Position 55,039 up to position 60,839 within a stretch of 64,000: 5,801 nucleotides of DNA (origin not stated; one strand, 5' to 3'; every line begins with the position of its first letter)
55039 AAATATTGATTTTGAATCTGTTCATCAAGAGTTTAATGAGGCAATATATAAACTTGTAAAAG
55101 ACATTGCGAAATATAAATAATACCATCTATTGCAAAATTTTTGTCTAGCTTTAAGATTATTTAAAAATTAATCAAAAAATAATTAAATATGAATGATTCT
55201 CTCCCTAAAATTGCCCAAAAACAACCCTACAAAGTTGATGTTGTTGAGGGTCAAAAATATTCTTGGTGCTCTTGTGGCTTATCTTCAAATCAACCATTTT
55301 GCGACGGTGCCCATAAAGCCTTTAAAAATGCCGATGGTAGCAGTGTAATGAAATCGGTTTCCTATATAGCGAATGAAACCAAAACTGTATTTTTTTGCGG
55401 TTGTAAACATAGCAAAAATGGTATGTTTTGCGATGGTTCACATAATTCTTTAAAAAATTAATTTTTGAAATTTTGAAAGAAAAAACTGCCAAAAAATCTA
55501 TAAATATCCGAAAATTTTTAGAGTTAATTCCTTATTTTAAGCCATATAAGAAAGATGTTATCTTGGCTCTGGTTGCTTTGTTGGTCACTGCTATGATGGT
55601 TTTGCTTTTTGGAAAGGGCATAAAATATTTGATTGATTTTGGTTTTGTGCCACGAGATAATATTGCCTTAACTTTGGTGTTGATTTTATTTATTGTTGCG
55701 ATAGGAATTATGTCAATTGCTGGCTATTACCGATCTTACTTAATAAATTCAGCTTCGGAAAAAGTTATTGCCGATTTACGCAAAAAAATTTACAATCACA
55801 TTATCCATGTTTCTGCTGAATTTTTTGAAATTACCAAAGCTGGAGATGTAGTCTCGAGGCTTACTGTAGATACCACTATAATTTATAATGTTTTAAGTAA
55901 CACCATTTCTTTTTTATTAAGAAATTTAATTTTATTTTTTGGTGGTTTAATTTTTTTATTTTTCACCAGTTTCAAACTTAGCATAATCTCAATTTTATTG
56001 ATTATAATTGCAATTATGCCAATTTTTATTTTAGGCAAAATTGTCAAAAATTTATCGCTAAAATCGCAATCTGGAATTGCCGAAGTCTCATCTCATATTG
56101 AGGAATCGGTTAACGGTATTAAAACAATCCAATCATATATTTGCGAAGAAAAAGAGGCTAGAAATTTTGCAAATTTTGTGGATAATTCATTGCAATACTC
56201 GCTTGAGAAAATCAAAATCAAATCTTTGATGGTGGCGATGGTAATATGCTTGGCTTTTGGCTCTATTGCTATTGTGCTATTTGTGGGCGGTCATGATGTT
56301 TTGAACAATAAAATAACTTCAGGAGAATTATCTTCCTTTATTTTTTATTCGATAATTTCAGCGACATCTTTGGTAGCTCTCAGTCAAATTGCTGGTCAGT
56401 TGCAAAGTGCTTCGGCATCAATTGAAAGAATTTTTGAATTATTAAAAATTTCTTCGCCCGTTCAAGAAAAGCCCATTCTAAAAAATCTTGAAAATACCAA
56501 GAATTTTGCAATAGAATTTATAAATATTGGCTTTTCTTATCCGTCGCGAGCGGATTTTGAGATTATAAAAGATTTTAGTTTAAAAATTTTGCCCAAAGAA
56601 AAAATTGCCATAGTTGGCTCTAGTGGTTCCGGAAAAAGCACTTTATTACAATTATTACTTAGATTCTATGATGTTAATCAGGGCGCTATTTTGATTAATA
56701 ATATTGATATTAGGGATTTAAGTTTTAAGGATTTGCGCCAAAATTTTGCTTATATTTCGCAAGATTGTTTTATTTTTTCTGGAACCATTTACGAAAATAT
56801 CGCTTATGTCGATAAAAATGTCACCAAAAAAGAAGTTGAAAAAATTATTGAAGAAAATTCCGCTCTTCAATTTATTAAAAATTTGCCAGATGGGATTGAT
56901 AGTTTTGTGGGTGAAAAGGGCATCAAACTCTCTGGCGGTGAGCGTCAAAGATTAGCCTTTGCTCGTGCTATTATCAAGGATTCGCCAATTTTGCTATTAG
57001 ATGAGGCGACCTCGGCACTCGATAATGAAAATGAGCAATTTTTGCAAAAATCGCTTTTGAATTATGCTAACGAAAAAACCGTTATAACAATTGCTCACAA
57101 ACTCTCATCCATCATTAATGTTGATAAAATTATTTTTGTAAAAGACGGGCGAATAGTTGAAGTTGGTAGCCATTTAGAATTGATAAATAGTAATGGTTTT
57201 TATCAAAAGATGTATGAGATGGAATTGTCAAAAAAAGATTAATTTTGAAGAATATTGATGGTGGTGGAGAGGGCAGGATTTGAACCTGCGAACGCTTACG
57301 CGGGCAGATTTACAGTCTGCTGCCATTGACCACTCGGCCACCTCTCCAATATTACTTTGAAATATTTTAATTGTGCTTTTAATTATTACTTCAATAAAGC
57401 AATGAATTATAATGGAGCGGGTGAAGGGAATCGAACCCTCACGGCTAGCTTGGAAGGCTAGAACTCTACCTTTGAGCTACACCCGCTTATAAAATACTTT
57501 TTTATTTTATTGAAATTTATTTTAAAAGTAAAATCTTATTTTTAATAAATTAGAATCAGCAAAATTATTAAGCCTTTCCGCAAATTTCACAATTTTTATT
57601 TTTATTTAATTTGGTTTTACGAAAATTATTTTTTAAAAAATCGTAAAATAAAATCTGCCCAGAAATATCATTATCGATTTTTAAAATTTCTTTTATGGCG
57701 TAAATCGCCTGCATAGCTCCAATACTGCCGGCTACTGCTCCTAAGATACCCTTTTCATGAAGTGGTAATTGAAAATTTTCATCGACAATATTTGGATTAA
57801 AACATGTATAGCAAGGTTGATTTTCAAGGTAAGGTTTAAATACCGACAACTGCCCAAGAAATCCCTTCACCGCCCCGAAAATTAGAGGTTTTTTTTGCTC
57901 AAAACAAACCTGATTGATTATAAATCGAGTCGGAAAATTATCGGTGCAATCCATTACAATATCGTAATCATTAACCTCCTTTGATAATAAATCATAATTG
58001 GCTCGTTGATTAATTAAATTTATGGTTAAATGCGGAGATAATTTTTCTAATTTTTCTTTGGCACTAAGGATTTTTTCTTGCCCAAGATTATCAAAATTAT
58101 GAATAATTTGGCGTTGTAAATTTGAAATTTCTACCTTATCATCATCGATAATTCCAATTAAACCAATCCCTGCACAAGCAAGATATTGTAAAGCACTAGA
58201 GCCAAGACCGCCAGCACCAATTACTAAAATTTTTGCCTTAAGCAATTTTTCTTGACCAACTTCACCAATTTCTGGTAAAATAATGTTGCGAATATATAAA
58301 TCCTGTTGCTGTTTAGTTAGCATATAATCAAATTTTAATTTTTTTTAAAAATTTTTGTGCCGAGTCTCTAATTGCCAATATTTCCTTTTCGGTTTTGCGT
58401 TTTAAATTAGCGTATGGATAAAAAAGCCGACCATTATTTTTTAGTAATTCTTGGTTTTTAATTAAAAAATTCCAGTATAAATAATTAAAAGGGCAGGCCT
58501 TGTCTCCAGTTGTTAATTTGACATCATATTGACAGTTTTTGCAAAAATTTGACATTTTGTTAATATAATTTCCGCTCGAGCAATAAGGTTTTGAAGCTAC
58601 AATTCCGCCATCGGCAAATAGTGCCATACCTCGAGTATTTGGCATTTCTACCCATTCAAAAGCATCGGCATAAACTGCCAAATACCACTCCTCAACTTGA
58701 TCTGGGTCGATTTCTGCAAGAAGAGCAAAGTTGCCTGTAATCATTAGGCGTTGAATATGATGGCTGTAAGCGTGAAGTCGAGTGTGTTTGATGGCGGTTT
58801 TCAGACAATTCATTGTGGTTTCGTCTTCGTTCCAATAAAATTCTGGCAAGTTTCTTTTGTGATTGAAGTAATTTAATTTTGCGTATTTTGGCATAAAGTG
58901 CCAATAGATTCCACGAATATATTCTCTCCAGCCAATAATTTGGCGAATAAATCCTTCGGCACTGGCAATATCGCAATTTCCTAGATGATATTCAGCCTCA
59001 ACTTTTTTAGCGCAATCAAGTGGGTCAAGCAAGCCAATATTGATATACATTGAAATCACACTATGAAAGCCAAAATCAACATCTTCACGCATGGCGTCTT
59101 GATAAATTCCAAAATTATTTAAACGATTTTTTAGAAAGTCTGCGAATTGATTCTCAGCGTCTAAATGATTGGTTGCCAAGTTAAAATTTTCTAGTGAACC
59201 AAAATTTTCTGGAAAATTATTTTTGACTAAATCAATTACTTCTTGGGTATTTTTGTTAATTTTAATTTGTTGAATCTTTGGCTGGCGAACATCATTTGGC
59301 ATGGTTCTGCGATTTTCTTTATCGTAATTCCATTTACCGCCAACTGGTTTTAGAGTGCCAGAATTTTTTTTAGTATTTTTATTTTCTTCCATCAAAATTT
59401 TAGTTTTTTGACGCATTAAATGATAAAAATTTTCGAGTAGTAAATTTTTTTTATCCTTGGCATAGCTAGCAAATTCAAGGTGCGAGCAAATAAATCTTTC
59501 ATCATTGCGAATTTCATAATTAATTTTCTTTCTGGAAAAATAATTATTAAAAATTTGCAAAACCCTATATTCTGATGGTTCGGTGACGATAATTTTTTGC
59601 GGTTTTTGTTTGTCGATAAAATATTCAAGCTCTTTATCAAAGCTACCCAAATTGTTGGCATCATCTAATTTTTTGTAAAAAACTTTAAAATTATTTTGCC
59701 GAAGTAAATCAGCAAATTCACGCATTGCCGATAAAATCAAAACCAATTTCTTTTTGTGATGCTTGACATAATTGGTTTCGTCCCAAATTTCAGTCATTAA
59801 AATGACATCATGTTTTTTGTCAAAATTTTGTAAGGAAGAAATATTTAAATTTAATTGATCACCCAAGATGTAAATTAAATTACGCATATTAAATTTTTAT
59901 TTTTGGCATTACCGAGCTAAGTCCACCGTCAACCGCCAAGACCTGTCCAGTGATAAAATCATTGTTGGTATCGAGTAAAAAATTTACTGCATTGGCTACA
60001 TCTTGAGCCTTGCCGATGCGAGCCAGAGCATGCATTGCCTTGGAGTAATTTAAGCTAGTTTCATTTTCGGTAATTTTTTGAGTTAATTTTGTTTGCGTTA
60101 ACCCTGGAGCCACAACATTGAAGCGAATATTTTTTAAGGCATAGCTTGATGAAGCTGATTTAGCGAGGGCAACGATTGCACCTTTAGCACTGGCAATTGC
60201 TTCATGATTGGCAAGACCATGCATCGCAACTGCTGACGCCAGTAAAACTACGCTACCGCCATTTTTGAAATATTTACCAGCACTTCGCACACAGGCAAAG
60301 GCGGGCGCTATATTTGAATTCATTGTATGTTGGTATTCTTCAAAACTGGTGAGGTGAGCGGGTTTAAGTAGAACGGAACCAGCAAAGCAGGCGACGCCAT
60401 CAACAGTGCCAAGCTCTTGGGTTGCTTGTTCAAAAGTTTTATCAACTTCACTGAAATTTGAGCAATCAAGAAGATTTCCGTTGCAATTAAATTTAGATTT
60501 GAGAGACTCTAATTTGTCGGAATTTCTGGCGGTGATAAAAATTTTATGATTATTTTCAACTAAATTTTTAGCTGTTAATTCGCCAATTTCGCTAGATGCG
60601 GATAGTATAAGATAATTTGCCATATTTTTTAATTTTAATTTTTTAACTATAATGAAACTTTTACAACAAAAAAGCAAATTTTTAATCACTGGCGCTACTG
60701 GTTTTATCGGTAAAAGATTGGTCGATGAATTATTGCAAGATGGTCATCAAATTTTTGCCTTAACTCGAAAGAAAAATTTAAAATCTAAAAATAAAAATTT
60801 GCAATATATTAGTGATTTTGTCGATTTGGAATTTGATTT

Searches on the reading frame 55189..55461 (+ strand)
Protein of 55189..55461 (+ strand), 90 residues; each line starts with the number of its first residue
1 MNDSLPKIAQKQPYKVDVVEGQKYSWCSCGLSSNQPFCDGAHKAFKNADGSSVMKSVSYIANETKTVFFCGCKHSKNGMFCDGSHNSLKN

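Call 24: search_protein_families(library=pfam, max_evalue=0.000001, proteins=[window:55189-55461:+])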
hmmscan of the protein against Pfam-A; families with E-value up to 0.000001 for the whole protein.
window:55189-55461:+ (90 aa): 1 family
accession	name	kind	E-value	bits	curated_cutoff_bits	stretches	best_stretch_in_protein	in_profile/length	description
PF09360.15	zf-CDGSH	-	1e-18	67.7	29.5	2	15-43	19-48/48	Iron-binding zinc finger CDGSH type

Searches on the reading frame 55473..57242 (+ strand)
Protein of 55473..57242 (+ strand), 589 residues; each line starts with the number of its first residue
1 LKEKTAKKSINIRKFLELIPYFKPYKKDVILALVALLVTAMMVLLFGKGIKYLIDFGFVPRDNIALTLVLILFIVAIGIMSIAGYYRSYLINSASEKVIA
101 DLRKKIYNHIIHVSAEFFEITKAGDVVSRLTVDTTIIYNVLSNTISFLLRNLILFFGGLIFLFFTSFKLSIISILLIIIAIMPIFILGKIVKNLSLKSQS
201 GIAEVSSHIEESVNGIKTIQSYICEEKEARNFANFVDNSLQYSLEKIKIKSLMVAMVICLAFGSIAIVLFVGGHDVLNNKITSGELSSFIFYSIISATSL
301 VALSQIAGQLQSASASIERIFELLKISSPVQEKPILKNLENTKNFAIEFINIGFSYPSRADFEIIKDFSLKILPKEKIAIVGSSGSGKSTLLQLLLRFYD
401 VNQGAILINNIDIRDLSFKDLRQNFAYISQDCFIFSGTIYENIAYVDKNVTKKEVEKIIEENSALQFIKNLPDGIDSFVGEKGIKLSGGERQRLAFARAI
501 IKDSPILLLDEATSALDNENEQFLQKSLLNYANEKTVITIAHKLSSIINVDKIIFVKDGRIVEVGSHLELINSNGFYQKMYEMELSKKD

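Call 24: search_protein_families(library=pfam, max_evalue=0.000001, proteins=[window:55473-57242:+])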
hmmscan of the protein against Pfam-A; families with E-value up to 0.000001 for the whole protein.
window:55473-57242:+ (589 aa): 3 families
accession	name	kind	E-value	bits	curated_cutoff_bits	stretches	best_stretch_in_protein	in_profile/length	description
PF00664.28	ABC_membrane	-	8.2e-48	163.9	28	1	29-295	1-269/274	ABC transporter transmembrane region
PF00005.33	ABC_tran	-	5.7e-31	108.4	25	1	366-514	2-137/137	ABC transporter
PF02463.25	SMC_N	-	6.2e-09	36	40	1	377-557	26-212/220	RecF/RecN/SMC N terminal domain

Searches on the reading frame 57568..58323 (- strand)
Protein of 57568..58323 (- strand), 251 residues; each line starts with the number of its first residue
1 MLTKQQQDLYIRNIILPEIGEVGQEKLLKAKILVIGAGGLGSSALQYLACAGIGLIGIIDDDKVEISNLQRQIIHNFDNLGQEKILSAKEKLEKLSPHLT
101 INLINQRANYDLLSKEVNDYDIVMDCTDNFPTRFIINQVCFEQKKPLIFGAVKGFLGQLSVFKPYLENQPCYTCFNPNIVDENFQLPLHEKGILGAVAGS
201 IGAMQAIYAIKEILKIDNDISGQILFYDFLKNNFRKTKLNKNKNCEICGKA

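Call 24: search_protein_families(library=pfam, max_evalue=0.000001, proteins=[window:57568-58323:-])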
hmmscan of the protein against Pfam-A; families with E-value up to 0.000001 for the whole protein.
window:57568-58323:- (251 aa): 1 family
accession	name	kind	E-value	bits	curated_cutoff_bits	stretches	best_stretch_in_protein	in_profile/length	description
PF00899.27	ThiF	-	1.4e-70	237.6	28.1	1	10-246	1-237/238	ThiF family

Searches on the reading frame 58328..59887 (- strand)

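Call 24: search_protein_families(library=pfam, max_evalue=0.000001, proteins=[window:58328-59887:-])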
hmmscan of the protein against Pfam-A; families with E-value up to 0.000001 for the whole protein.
window:58328-59887:- (519 aa): 1 family
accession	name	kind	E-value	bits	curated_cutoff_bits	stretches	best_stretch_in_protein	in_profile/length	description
PF04244.19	DPRP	-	4.5e-72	242.9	22.1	1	6-236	2-223/224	Deoxyribodipyrimidine photo-lyase-related protein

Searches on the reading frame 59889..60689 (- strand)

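Call 24: search_protein_families(library=pfam, max_evalue=0.000001, proteins=[window:59889-60689:-])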
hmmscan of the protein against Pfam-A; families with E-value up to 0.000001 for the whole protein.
window:59889-60689:- (266 aa): 3 families
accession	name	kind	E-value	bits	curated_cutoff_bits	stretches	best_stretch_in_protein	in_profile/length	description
PF13561.12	adh_short_C2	-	3.8e-46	158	27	1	33-258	6-236/236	Enoyl-(Acyl carrier protein) reductase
PF00106.31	adh_short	-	1.6e-28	100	26.6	1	27-210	4-194/195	short chain dehydrogenase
PF23441.1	SDR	-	6.4e-08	32.7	27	1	120-257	117-255/258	SDR-like rossmann domain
